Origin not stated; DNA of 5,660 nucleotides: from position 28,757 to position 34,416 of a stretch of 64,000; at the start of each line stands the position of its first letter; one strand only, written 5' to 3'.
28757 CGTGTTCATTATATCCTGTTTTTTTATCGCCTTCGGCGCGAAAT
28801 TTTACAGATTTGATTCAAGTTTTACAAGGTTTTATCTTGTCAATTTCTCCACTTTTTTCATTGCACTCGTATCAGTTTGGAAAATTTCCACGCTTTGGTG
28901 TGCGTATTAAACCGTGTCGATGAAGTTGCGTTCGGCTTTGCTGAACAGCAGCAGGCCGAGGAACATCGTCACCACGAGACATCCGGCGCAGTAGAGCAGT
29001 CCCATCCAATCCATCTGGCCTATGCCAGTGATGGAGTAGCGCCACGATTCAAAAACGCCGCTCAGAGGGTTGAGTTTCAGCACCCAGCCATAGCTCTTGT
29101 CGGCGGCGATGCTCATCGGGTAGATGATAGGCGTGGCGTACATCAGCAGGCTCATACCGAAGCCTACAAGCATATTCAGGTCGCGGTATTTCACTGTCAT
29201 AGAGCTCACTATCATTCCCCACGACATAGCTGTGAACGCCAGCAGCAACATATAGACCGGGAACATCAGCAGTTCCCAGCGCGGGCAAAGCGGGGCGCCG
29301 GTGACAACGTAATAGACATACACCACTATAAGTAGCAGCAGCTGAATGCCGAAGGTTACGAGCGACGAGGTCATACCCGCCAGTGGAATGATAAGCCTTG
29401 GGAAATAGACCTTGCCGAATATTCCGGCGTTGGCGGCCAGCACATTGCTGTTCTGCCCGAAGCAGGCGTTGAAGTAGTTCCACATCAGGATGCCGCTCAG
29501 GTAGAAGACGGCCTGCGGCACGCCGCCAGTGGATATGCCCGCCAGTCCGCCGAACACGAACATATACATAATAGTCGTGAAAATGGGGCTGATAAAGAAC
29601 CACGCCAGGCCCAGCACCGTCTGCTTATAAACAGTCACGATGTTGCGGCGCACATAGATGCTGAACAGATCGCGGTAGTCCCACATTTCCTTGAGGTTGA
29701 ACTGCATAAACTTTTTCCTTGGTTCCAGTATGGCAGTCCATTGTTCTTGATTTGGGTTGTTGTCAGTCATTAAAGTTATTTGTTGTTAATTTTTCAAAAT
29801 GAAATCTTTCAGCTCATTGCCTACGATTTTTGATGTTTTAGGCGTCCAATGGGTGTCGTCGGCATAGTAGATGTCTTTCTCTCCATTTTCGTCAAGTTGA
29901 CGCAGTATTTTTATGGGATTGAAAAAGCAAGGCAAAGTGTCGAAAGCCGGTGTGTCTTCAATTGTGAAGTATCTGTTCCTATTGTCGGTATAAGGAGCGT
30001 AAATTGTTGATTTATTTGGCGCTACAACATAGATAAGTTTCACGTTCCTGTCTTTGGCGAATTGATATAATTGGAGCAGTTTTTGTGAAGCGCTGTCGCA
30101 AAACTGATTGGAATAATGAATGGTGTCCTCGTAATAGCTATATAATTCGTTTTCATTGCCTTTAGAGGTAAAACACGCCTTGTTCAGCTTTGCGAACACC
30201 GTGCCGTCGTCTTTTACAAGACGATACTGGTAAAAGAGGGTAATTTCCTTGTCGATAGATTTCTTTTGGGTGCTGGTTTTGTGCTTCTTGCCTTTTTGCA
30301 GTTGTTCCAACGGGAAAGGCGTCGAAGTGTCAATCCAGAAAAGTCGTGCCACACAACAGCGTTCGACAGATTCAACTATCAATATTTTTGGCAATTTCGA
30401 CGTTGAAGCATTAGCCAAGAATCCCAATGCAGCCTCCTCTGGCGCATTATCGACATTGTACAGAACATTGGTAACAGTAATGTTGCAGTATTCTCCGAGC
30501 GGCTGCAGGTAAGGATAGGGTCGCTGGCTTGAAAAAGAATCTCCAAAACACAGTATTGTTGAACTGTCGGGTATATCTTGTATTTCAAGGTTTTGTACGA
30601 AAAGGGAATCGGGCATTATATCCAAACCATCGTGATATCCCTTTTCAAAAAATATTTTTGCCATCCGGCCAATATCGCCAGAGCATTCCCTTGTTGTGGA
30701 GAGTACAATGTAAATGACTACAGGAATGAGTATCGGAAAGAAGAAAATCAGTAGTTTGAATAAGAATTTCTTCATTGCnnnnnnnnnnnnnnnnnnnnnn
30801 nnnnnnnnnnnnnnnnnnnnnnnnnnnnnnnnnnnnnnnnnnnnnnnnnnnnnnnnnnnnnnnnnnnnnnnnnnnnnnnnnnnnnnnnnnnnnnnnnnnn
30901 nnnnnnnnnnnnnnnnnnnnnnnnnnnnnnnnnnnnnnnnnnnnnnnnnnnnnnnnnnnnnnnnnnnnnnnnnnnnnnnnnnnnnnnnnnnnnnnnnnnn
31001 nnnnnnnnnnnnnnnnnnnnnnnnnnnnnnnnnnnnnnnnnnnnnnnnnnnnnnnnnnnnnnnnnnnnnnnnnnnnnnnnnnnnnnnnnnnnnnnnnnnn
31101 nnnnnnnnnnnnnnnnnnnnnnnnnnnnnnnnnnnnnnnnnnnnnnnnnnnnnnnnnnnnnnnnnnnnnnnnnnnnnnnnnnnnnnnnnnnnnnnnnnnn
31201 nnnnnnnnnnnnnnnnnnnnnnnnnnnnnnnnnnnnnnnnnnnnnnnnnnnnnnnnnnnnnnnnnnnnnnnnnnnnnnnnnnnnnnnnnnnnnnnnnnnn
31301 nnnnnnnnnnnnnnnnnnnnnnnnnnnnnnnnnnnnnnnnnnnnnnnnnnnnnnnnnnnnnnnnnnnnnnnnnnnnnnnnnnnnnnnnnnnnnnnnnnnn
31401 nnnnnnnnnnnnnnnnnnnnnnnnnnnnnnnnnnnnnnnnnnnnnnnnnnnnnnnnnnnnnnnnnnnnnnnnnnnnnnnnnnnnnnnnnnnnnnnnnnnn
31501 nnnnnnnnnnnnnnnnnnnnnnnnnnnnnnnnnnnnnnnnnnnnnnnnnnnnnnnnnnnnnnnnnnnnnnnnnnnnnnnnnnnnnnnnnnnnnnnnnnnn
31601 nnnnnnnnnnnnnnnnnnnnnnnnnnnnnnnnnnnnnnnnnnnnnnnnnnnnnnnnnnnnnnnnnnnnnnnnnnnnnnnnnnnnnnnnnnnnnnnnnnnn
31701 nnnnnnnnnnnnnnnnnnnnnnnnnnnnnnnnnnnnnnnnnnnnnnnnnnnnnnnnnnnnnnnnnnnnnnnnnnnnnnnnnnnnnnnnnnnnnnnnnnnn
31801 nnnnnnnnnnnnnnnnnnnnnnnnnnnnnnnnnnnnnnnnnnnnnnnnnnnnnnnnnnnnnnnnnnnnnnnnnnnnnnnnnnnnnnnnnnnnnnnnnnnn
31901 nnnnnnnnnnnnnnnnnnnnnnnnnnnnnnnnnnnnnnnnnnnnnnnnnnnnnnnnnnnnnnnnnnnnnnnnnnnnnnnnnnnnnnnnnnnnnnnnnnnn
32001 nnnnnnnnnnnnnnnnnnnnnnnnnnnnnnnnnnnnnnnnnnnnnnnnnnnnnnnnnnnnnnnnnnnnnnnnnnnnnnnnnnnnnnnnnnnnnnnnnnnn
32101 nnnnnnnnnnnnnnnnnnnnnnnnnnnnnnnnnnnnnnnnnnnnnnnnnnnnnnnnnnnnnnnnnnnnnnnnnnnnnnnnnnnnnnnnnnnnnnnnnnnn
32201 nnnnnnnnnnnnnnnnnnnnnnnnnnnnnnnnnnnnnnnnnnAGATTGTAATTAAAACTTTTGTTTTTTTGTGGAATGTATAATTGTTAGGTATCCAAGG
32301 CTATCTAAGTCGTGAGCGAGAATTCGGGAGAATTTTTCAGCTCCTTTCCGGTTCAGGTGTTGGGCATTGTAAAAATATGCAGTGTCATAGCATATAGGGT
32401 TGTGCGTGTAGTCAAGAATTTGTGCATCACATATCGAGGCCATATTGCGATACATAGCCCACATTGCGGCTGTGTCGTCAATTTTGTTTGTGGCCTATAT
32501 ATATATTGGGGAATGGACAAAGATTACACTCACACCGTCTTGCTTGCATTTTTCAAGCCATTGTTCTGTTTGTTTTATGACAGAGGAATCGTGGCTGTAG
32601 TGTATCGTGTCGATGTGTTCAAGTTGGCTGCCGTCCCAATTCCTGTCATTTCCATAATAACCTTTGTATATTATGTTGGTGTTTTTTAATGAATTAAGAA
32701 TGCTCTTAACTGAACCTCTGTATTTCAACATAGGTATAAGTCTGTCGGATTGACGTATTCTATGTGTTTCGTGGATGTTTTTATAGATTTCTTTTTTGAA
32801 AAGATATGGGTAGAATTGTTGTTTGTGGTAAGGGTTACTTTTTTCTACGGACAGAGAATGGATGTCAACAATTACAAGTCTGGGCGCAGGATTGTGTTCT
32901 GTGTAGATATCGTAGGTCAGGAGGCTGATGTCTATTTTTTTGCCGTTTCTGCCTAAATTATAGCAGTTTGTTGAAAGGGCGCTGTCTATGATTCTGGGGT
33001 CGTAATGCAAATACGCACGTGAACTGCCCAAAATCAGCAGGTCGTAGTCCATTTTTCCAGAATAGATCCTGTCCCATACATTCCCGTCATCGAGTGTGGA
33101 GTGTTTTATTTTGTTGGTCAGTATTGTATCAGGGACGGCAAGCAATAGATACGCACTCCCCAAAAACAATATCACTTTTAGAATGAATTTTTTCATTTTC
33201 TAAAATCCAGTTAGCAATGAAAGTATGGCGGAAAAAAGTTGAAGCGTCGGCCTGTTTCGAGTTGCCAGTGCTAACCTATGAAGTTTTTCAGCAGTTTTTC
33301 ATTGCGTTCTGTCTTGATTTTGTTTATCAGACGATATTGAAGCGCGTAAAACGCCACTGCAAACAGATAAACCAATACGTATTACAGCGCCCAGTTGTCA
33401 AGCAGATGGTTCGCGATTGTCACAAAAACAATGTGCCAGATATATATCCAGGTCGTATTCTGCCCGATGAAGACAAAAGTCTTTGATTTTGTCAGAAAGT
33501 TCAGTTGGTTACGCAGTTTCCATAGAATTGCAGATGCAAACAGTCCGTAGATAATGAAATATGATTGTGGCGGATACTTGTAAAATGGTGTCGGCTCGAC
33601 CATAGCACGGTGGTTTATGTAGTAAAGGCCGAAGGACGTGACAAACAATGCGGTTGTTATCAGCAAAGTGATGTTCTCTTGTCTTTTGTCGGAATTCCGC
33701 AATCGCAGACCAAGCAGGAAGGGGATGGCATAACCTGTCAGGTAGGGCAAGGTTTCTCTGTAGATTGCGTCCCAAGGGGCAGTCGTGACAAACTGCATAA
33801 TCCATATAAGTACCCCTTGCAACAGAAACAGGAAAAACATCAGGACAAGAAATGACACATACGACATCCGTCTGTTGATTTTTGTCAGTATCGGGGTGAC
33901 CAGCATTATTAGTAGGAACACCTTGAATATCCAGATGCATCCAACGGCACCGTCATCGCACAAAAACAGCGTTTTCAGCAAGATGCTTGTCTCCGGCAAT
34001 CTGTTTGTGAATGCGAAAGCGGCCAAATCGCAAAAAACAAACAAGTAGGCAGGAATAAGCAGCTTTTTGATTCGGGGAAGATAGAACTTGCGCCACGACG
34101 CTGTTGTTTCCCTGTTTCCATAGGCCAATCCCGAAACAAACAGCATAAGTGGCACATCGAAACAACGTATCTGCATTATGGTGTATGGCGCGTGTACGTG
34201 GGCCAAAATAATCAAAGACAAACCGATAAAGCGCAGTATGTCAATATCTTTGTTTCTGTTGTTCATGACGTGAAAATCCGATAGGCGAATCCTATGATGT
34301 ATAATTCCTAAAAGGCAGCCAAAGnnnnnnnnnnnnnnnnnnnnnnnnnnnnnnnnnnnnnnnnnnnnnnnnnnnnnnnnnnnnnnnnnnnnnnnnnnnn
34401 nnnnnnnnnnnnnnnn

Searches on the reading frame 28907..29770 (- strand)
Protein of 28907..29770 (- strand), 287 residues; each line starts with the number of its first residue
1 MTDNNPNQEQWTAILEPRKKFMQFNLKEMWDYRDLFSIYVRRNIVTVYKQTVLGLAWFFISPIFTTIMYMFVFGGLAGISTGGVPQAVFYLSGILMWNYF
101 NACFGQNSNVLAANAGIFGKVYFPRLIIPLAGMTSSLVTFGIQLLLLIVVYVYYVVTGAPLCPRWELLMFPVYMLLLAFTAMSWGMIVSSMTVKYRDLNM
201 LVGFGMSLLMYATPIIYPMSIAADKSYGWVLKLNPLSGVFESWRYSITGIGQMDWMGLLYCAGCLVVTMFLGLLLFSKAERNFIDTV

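Call 19: search_protein_families(library=pfam, proteins=[window:28907-29770:-], max_evalue=0.001)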
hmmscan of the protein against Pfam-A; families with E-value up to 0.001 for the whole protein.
window:28907-29770:- (287 aa): 1 family
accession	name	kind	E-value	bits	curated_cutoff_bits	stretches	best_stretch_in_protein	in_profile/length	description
PF01061.29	ABC2_membrane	-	4.4e-18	66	26.9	1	36-246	3-209/211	ABC-2 type transporter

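Call 39: search_protein_families(library=ncbifam, proteins=[window:28907-29770:-], max_evalue=0.01)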
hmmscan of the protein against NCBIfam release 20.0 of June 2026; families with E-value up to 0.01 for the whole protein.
window:28907-29770:- (287 aa): 2 families
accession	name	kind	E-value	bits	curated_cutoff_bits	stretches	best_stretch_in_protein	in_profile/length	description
NF050109.1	galactan_ABC_perm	equivalog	1.4e-13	51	380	1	25-276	13-261/272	galactan export ABC transporter permease subunit Wzm/RfbD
NF050053.1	CapPschTportKpsM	equivalog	1.1e-07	32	300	1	48-280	18-251/257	capsule polysaccharide transporter KpsM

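Call 72: find_encoding_contigs(protein=window:28907-29770:-, flank=10000, max_places=10)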
Protein window:28907-29770:- (287 aa): 4 contigs read that carry it; 3 places shown.
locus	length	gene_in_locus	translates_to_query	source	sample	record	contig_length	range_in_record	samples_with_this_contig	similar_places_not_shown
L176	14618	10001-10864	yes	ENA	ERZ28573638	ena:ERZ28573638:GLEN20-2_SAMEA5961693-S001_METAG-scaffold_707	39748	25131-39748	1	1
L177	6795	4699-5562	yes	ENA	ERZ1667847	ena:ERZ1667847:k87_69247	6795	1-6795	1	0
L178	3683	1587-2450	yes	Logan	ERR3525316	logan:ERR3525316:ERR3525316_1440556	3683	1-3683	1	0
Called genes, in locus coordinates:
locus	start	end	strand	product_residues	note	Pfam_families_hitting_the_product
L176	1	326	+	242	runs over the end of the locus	-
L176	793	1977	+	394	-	PF13173:AAA_14, PF13635:DUF4143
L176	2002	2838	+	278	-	PF00535:Glycos_transf_2, PF10111:Glyco_tranf_2_2 (faint)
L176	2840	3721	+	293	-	PF00535:Glycos_transf_2, PF10111:Glyco_tranf_2_2 (weak), PF13641:Glyco_tranf_2_3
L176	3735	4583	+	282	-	PF00535:Glycos_transf_2, PF10111:Glyco_tranf_2_2, PF13641:Glyco_tranf_2_3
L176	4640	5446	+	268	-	PF18922:DUF5672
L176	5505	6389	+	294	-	PF01757:Acyl_transf_3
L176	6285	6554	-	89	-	-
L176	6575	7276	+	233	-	-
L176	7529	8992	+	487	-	PF03062:MBOAT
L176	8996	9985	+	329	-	PF16822:ALGX (faint)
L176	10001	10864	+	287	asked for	PF01061:ABC2_membrane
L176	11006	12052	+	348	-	PF01757:Acyl_transf_3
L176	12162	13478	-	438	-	PF00155:Aminotran_1_2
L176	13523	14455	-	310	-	PF16119:DUF4835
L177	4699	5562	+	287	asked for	PF01061:ABC2_membrane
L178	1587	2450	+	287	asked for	PF01061:ABC2_membrane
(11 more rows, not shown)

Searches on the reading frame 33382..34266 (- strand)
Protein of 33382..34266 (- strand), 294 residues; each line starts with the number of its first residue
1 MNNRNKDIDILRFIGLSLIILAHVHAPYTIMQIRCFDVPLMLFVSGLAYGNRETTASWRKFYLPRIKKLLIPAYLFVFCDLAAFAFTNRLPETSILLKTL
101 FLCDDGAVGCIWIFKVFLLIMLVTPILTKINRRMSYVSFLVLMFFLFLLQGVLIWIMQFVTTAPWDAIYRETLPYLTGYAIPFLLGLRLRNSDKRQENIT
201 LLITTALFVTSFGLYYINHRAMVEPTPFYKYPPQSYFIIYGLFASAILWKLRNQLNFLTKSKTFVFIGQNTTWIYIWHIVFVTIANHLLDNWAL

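Call 20: search_protein_families(library=pfam, proteins=[window:33382-34266:-], max_evalue=0.001)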
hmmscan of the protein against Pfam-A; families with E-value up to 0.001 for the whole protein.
window:33382-34266:- (294 aa): 2 families
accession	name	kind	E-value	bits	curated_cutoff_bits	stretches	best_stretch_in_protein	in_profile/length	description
PF01757.29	Acyl_transf_3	-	2.8e-24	86.2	31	1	6-292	2-300/326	Acyltransferase domain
PF09842.14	DUF2069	-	0.00063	20.2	23.3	0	97-146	15-66/104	Predicted membrane protein (DUF2069)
